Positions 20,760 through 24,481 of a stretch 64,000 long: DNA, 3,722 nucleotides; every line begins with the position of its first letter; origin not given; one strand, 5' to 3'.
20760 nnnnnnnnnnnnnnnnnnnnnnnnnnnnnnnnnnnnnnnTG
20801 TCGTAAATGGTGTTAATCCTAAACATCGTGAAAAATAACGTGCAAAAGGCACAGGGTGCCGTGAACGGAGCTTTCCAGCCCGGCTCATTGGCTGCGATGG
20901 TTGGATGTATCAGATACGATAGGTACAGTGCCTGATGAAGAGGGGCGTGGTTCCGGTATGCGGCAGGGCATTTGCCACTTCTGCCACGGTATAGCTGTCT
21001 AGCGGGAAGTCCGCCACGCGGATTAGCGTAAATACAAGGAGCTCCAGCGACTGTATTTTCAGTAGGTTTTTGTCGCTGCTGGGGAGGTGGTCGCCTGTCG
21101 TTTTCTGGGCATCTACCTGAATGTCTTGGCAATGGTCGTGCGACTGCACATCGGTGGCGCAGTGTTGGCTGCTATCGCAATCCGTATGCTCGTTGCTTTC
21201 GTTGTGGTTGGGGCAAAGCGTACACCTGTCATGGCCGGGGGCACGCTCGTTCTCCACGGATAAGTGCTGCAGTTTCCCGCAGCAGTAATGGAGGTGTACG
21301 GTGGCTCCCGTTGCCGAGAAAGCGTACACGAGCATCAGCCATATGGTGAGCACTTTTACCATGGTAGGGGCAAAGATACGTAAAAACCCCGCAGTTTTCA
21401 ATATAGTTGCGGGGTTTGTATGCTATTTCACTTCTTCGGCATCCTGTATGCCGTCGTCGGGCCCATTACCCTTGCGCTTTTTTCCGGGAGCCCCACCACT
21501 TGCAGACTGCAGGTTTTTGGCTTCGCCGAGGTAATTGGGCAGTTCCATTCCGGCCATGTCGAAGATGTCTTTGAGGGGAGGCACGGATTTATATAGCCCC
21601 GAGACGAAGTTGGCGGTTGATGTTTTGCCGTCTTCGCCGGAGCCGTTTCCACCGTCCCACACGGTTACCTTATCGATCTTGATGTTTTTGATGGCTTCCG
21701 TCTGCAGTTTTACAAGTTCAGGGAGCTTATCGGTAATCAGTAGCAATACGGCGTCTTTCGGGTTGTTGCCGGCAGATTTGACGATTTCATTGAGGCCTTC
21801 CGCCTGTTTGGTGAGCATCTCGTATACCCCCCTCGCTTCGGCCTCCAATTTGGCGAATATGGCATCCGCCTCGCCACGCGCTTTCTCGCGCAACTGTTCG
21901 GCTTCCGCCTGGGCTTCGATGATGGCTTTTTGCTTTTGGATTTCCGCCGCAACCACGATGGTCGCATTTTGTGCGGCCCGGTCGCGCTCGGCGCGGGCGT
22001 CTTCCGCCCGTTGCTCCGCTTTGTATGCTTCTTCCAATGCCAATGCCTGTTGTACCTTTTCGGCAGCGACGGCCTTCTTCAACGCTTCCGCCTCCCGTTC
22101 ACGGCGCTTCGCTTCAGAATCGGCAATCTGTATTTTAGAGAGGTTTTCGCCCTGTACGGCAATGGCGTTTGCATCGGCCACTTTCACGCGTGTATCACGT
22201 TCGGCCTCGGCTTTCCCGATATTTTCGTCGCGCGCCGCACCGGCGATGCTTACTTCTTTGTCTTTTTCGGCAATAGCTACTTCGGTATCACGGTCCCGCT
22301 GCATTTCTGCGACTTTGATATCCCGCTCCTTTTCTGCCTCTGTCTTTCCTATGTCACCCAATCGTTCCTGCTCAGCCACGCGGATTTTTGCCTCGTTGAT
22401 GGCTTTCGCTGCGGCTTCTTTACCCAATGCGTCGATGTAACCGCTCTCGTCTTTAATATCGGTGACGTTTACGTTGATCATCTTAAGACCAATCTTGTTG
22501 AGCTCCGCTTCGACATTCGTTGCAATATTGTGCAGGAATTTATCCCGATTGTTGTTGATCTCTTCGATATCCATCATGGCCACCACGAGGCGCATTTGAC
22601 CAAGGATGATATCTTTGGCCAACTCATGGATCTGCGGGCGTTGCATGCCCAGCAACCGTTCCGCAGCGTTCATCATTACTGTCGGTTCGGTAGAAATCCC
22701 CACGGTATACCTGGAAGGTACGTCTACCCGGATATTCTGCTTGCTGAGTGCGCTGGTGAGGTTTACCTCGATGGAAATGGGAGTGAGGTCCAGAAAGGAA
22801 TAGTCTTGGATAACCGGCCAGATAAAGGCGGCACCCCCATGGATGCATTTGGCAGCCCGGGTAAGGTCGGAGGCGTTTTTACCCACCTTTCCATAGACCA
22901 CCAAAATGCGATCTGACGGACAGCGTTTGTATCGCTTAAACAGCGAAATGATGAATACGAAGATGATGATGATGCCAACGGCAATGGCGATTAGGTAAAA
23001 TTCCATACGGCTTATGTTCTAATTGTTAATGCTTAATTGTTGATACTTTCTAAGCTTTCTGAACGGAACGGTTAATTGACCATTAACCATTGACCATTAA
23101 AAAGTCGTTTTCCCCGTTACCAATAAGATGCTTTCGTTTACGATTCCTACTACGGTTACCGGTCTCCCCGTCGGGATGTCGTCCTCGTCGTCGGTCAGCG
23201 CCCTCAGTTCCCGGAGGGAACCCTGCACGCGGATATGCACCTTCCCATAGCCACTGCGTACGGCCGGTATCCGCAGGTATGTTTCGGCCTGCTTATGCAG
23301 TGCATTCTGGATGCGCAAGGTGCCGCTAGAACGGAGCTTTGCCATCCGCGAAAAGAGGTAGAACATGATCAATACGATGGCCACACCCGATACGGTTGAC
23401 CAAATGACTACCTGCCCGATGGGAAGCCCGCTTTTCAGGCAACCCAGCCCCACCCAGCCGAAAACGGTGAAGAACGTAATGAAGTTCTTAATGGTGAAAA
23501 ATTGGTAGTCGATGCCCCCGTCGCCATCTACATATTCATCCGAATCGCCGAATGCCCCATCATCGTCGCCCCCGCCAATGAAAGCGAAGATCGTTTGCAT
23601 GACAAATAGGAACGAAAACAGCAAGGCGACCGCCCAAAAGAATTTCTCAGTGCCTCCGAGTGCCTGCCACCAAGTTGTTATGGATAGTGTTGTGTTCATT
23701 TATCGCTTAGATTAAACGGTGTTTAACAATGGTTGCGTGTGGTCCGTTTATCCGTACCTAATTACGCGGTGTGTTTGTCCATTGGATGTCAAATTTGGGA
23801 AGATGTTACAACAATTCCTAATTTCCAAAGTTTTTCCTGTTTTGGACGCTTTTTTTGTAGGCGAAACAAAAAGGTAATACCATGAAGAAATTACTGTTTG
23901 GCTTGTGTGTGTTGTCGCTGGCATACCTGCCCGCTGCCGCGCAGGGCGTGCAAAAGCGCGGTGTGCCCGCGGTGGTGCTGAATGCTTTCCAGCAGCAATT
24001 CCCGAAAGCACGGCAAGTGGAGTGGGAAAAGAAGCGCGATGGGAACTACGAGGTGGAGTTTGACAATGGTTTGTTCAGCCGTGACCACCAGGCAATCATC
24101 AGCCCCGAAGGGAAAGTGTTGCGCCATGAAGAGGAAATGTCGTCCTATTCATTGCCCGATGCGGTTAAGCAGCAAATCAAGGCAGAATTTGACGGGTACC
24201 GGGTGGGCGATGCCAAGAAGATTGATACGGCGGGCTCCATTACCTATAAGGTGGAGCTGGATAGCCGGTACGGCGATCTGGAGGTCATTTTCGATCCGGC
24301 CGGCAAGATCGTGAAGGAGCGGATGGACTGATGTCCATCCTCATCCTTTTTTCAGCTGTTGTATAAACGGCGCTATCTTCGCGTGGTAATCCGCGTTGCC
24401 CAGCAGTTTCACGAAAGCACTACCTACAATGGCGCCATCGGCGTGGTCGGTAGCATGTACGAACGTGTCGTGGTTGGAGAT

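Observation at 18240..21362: Metal-sensing TonB-dependent receptor (HMA CxxC domain + His-rich stretch) paired with a His/Cys-rich HYCCG protein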

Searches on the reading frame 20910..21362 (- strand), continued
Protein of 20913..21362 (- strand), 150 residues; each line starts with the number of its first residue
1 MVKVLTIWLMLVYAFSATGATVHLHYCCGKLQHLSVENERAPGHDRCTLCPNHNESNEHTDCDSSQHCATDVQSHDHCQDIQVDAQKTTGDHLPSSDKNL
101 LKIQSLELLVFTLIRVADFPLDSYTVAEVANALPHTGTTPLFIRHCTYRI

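Call 62: search_protein_families(library=pfam, alignment_id=A6, max_evalue=1)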
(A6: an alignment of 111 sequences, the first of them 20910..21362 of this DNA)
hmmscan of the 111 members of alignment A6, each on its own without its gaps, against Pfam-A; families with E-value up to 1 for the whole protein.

A. member 1, window:20910-21362:- (150 aa): 0 families

B. families by the number of members that match (of 111 scanned): 44 families (the first 25 are shown)
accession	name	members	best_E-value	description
PF08139.17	LPAM_1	3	0.035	Prokaryotic membrane lipoprotein lipid attachment site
PF13908.11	Shisa_N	2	0.09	Shisa, N-terminal domain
PF13985.11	YbgS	1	0.00059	YbgS-like protein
PF16975.12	UPAR_LY6_2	1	0.003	Ly6/PLAUR domain-containing protein 6, Lypd6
PF04592.20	SelP_N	1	0.0035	Selenoprotein P, N terminal region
PF05290.17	Baculo_IE-1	1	0.0056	Baculovirus immediate-early protein (IE-0)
PF24748.1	Galaxin_repeat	1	0.0076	Galaxin-like repeats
PF17698.6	DUF5544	1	0.0078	Family of unknown function (DUF5544)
PF06935.16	DUF1284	1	0.0078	Protein of unknown function (DUF1284)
PF13878.12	zf-C2H2_3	1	0.0081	zinc-finger of acetyl-transferase ESCO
PF23733.2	GRXCR1-2_C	1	0.0094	GRXCR1/2, C-terminal domain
PF16588.11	zf-C2H2_10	1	0.014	C2H2 zinc-finger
PF06001.18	RING_CBP-p300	1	0.019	CREB-binding protein/p300, atypical RING domain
PF04798.17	Baculo_19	1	0.02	Baculovirus 19 kDa protein conserved region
PF21302.3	Zn_ribbon_RlmA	1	0.026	RlmA, N-terminal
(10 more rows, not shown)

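Call 75: search_protein_families(library=ncbifam, proteins=[L022:5995-6390:+, L026:6001-6390:+, L021:6001-6378:+, L002:8001-8453:+, L011:6001-6456:+, L026:7640-8005:+], max_evalue=0.01)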
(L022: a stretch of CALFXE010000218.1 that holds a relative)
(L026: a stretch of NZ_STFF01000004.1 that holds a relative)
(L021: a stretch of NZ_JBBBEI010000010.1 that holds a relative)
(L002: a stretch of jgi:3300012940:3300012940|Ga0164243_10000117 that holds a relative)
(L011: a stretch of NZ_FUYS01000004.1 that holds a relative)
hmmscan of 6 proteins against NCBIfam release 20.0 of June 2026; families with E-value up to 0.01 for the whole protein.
L022:5995-6390:+ (132 aa): 1 family
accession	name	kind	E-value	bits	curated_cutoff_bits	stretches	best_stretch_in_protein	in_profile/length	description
NF047658.1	HYC_CC_PP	subfamily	1.7e-17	64.1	28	1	2-118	1-121/131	HYC_CC_PP family protein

L026:6001-6390:+ (130 aa): 1 family
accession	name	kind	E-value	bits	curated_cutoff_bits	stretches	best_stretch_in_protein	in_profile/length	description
NF047658.1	HYC_CC_PP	subfamily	1.1e-13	51.8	28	1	2-117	1-120/131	HYC_CC_PP family protein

L021:6001-6378:+ (126 aa): 1 family
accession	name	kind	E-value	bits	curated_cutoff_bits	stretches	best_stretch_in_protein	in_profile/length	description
NF047658.1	HYC_CC_PP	subfamily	1.4e-09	38.5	28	1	7-115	10-124/131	HYC_CC_PP family protein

L002:8001-8453:+ (151 aa): 0 families

L011:6001-6456:+ (152 aa): 1 family
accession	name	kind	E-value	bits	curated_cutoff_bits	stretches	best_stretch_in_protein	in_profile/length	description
NF047658.1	HYC_CC_PP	subfamily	0.00016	22.2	28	1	3-71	2-67/131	HYC_CC_PP family protein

L026:7640-8005:+ (122 aa): 10 families
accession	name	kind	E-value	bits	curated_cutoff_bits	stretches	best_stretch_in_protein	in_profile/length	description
NF033794.2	chaper_CopZ_Eh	exception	1.7e-08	34.5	95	1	29-89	4-66/68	copper chaperone CopZ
TIGR02052.1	MerP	equivalog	2e-08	34.6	92.55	1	1-86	1-86/92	mercury resistance system periplasmic binding protein MerP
NF033795.1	chaper_CopZ_Bs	exception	1e-07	32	91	1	31-88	6-65/66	copper chaperone CopZ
TIGR00003.1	TIGR00003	subfamily_domain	9.4e-07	29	62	1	34-88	10-65/66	copper ion binding protein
NF033556.1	MerTP_fusion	equivalog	1.1e-06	28.4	180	1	22-87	117-184/186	mercuric transport protein MerTP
NF033553.1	MerP_Gpos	exception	0.0003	20.6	110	1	20-87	40-110/112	mercury resistance system substrate-binding protein MerP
NF045683.1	MerT_CopZ_Se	exception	0.001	18.6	375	1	26-87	163-226/235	MerT/CopZ fusion-like heavy metal transport selenoprotein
NF033781.1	chaper_CopP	exception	0.0017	18.5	112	1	29-87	4-63/65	copper-binding metallochaperone CopP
NF041115.1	UxxU_metal_bind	equivalog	0.0049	17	95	1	30-85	9-66/74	metal-binding (seleno)protein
NF047957.1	CopZ_AFE_1862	equivalog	0.0065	16.9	85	1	34-85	9-58/62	CopZ family metallochaperone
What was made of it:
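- On MerP/MerT system: The free HMA module scores 34.6 bits on MerP against a cutoff of 92.55 (call 75).
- Closest known: MerP-MerT/MerF mercury uptake relay. Same: The stand-alone version of the module scores 34.6 bits on the MerP model over its full length (call 75).
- The stand-alone module scores about equally on the MerP and CopZ models (call 75).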

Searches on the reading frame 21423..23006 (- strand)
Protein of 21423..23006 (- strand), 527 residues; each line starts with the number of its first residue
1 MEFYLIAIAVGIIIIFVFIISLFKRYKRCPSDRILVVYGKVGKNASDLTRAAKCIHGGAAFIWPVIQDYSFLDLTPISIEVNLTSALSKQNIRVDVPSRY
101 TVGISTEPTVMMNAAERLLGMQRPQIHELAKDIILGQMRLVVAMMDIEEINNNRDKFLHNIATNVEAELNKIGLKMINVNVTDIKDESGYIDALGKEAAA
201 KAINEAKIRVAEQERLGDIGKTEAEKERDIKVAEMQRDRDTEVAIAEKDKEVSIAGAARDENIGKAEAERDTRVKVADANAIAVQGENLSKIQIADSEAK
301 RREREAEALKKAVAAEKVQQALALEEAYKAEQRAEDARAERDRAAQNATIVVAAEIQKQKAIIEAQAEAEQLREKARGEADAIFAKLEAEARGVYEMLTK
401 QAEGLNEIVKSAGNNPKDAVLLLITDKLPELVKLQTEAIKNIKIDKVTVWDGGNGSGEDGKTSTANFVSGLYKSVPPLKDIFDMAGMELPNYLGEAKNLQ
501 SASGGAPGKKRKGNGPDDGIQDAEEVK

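Call 50: search_protein_families(library=pfam, proteins=[window:21423-23006:-], max_evalue=0.001)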
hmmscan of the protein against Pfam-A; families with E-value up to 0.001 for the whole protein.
window:21423-23006:- (527 aa): 1 family
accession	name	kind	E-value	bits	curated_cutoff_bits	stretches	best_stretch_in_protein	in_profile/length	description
PF01145.31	Band_7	-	7.6e-28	98.2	23.6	1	31-214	5-175/176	SPFH domain / Band 7 family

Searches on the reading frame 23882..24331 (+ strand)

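Call 50: search_protein_families(library=pfam, proteins=[window:23882-24331:+], max_evalue=0.001)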
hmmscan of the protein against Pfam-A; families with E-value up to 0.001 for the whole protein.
window:23882-24331:+ (149 aa): 1 family
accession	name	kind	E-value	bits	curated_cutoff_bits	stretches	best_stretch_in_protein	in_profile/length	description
PF11396.14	PepSY_like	-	2.7e-11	44.1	28.3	1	82-144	27-82/83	Putative beta-lactamase-inhibitor-like, PepSY-like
